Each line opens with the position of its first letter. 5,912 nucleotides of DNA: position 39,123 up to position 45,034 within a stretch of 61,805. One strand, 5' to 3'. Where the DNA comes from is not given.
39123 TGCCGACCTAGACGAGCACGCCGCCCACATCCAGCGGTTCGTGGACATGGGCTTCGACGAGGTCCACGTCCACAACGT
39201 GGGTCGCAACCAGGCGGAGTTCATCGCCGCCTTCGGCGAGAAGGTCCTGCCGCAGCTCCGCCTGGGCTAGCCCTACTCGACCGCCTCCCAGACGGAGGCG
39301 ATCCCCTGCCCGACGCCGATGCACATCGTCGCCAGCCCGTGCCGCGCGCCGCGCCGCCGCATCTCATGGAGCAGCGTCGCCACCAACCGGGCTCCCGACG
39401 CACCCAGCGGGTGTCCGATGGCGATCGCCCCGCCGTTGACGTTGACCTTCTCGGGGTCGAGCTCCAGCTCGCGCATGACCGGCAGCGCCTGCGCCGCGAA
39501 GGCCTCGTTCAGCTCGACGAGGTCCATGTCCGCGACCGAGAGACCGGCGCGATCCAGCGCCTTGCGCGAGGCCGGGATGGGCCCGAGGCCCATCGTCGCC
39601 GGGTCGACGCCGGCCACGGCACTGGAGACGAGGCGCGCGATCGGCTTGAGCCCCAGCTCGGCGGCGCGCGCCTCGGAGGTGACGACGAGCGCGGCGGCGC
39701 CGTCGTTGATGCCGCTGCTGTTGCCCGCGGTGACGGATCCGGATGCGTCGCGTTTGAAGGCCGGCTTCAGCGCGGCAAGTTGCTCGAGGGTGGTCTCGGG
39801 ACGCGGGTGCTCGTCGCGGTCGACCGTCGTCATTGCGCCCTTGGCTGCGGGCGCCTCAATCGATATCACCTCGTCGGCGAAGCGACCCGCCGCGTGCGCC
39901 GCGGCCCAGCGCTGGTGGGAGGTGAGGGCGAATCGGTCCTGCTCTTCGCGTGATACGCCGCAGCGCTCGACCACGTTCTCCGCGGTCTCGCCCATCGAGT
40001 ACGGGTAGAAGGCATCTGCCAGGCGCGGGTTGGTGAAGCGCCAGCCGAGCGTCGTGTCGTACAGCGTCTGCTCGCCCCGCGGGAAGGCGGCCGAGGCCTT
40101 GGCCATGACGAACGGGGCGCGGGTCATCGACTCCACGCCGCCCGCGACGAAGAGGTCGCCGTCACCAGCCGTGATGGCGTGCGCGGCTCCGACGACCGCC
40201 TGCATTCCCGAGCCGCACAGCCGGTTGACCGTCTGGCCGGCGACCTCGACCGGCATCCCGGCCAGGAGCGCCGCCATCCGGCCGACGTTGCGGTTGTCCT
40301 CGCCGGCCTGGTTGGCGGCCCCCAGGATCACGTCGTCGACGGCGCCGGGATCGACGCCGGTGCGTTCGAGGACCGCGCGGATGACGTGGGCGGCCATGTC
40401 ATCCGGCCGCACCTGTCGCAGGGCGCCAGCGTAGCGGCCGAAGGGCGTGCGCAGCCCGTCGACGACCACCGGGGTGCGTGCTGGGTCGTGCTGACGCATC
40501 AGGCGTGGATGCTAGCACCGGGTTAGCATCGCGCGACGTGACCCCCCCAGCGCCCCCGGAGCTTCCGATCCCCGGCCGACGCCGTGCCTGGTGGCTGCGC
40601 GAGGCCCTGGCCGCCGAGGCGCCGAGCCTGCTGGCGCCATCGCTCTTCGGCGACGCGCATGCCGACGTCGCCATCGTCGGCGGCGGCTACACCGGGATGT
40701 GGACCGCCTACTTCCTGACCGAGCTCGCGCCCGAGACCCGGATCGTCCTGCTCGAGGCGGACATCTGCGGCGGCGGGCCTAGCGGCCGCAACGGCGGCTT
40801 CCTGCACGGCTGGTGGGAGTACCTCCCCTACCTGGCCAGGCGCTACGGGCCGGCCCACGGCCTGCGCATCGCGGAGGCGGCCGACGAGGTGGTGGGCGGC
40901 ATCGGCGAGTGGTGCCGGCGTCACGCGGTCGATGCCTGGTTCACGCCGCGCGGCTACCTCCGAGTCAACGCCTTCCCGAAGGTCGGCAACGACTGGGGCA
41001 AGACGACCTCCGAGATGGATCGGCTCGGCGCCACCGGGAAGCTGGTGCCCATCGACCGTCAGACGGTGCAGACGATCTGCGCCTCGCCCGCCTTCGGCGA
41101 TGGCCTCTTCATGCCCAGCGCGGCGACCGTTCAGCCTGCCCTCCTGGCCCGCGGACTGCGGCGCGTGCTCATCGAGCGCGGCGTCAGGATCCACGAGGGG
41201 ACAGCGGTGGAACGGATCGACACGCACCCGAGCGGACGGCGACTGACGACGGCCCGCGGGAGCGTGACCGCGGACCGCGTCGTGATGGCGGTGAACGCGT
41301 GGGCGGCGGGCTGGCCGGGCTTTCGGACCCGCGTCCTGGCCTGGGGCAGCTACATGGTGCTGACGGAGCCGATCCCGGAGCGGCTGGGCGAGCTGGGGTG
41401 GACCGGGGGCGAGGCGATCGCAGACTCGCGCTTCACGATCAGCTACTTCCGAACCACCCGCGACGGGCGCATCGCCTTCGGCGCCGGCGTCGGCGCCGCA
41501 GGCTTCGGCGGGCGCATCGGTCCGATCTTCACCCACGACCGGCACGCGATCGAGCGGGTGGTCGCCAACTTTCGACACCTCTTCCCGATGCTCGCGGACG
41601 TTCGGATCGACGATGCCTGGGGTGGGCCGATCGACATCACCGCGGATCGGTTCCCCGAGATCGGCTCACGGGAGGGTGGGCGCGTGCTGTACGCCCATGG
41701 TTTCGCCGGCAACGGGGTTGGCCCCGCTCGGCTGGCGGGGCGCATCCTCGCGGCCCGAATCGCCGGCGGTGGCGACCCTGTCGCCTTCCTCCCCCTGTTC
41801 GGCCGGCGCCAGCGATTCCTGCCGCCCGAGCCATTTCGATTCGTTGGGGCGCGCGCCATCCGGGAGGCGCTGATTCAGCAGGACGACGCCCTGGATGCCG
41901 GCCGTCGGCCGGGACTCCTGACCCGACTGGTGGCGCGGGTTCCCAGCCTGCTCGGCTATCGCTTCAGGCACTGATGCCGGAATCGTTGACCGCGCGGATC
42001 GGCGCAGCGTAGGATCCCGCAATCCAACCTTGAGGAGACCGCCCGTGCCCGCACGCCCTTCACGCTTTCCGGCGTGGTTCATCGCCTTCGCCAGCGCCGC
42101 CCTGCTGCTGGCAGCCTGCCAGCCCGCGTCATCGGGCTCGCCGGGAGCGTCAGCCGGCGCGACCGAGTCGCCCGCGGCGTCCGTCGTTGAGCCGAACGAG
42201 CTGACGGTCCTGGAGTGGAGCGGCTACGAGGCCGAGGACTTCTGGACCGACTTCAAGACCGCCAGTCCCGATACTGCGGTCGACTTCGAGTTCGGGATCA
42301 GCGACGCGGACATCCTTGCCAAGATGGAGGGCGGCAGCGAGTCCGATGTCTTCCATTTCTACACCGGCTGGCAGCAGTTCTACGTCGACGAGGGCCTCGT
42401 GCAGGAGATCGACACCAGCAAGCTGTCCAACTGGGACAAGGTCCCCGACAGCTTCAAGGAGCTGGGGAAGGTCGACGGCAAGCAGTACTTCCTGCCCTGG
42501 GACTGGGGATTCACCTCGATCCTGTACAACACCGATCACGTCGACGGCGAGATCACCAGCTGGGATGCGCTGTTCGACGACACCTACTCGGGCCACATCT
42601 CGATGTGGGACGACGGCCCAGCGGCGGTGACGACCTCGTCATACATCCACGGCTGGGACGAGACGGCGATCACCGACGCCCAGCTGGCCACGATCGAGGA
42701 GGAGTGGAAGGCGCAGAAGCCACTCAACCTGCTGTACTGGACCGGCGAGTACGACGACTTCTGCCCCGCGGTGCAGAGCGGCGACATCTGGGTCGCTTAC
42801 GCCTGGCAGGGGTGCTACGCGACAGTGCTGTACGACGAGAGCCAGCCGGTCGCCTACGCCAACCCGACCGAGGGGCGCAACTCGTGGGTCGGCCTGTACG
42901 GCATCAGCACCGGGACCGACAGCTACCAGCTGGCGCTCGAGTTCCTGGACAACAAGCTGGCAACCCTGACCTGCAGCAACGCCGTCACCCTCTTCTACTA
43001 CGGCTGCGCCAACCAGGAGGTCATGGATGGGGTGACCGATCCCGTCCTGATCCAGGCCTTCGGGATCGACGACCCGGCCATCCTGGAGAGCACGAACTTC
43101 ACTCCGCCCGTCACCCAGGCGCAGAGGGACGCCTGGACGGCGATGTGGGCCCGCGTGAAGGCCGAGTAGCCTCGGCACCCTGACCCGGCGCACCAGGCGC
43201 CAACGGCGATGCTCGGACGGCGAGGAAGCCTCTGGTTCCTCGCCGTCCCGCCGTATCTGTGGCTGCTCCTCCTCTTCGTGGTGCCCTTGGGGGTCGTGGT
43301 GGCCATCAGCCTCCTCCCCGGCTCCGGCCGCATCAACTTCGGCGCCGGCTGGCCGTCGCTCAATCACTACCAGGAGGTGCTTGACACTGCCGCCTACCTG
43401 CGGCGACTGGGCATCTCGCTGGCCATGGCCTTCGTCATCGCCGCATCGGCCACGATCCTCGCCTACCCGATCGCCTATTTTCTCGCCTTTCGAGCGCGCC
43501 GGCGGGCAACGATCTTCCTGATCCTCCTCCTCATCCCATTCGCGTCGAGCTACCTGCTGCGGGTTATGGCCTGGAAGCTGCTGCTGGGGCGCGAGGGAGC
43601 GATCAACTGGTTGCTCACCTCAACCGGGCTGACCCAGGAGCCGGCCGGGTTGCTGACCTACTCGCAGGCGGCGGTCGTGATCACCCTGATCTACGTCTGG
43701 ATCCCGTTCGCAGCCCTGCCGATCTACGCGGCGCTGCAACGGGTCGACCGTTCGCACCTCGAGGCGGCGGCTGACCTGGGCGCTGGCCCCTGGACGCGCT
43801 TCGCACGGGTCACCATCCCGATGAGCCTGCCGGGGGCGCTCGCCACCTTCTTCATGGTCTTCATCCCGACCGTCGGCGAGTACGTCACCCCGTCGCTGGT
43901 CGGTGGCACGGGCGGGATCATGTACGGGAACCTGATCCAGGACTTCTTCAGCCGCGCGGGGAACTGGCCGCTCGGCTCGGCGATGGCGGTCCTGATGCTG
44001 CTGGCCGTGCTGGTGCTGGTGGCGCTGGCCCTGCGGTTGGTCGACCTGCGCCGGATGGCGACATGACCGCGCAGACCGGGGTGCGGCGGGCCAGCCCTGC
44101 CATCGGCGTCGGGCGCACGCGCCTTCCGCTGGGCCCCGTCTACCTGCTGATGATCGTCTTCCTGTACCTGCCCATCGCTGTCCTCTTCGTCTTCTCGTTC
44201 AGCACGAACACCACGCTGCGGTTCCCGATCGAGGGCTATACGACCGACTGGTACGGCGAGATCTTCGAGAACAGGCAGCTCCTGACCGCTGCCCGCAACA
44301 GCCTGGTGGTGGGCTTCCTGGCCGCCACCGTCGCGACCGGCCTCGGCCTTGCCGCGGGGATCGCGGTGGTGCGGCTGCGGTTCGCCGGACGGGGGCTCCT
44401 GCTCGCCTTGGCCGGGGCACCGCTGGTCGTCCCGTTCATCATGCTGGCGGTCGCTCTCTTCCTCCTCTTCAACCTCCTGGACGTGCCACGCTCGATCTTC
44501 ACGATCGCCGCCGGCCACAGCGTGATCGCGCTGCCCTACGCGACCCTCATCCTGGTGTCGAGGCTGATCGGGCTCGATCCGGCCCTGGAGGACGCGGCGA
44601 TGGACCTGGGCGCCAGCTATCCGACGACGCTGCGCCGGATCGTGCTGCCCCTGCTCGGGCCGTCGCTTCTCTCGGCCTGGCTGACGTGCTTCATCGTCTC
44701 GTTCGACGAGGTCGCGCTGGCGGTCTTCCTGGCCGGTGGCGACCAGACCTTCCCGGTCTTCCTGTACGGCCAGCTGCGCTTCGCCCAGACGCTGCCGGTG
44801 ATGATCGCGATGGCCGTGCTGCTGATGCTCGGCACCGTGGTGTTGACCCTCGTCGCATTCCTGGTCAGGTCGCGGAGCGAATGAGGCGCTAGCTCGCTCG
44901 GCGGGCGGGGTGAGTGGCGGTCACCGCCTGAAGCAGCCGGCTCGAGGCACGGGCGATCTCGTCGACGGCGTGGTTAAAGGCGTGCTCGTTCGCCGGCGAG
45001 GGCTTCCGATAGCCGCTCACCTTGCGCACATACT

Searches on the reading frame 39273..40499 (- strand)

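Call 13: search_protein_families(library=pfam, proteins=[window:39273-40499:-], max_evalue=0.001)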
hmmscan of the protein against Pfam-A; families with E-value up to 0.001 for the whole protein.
window:39273-40499:- (408 aa): 3 families
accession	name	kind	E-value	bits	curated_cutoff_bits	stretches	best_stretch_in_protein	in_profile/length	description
PF00108.29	Thiolase_N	-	3e-84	282.9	26.4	1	11-276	2-259/260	Thiolase, N-terminal domain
PF02803.24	Thiolase_C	-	7.9e-52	174.5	27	1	284-405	1-122/123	Thiolase, C-terminal domain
PF22691.2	Thiolase_C_1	-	1e-05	25.8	28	0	310-346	23-59/144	Thiolase C-terminal domain-like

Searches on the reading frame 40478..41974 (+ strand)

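Call 13: search_protein_families(library=pfam, proteins=[window:40478-41974:+], max_evalue=0.001)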
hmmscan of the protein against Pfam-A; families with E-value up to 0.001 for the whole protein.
window:40478-41974:+ (498 aa): 5 families
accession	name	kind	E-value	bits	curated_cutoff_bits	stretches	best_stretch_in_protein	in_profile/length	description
PF01266.30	DAO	-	6.5e-57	194.1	27.9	1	63-427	1-353/353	FAD dependent oxidoreductase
PF07992.20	Pyr_redox_2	-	1.1e-06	28.8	26.1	0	29-93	114-174/291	Pyridine nucleotide-disulphide oxidoreductase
PF01593.30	Amino_oxidase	-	1.5e-05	24.9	19.8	1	229-278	212-260/443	Flavin containing amine oxidoreductase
PF01946.23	Thi4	-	2.4e-05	24.1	26.2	1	60-106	16-61/235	Thi4 family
PF00070.33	Pyr_redox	-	3.4e-05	24.7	22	0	64-92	2-30/82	Pyridine nucleotide-disulphide oxidoreductase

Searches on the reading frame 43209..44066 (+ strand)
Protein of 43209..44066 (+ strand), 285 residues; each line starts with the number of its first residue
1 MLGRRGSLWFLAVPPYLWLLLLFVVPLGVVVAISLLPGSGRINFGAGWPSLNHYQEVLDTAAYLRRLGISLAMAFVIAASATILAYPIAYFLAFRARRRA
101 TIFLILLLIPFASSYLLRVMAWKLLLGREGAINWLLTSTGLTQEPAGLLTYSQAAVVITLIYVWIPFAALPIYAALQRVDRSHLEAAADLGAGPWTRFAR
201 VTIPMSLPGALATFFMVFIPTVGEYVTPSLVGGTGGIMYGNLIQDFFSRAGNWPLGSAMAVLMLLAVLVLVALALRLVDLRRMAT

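Call 88: search_protein_families(library=pfam, proteins=[window:43209-44066:+], max_evalue=0.0001)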
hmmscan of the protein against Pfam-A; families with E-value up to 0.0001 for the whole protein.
window:43209-44066:+ (285 aa): 1 family
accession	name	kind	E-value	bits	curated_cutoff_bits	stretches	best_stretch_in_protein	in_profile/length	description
PF00528.27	BPD_transp_1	-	4.9e-15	56.2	26.4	1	87-280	3-180/184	Binding-protein-dependent transport system inner membrane component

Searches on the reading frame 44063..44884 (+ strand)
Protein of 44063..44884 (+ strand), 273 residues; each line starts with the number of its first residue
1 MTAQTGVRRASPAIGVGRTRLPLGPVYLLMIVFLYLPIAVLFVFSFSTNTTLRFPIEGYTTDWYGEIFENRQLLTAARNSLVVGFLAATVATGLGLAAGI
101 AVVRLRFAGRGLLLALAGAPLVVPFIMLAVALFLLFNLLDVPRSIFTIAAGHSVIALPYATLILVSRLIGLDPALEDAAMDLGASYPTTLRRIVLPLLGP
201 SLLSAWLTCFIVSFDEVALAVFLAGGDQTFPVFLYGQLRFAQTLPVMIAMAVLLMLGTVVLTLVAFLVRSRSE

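Call 88: search_protein_families(library=pfam, proteins=[window:44063-44884:+], max_evalue=0.0001)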
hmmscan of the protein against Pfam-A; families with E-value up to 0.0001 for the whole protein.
window:44063-44884:+ (273 aa): 1 family
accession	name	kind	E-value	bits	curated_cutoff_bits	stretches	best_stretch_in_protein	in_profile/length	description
PF00528.27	BPD_transp_1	-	6.7e-11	42.7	26.4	1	93-270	3-180/184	Binding-protein-dependent transport system inner membrane component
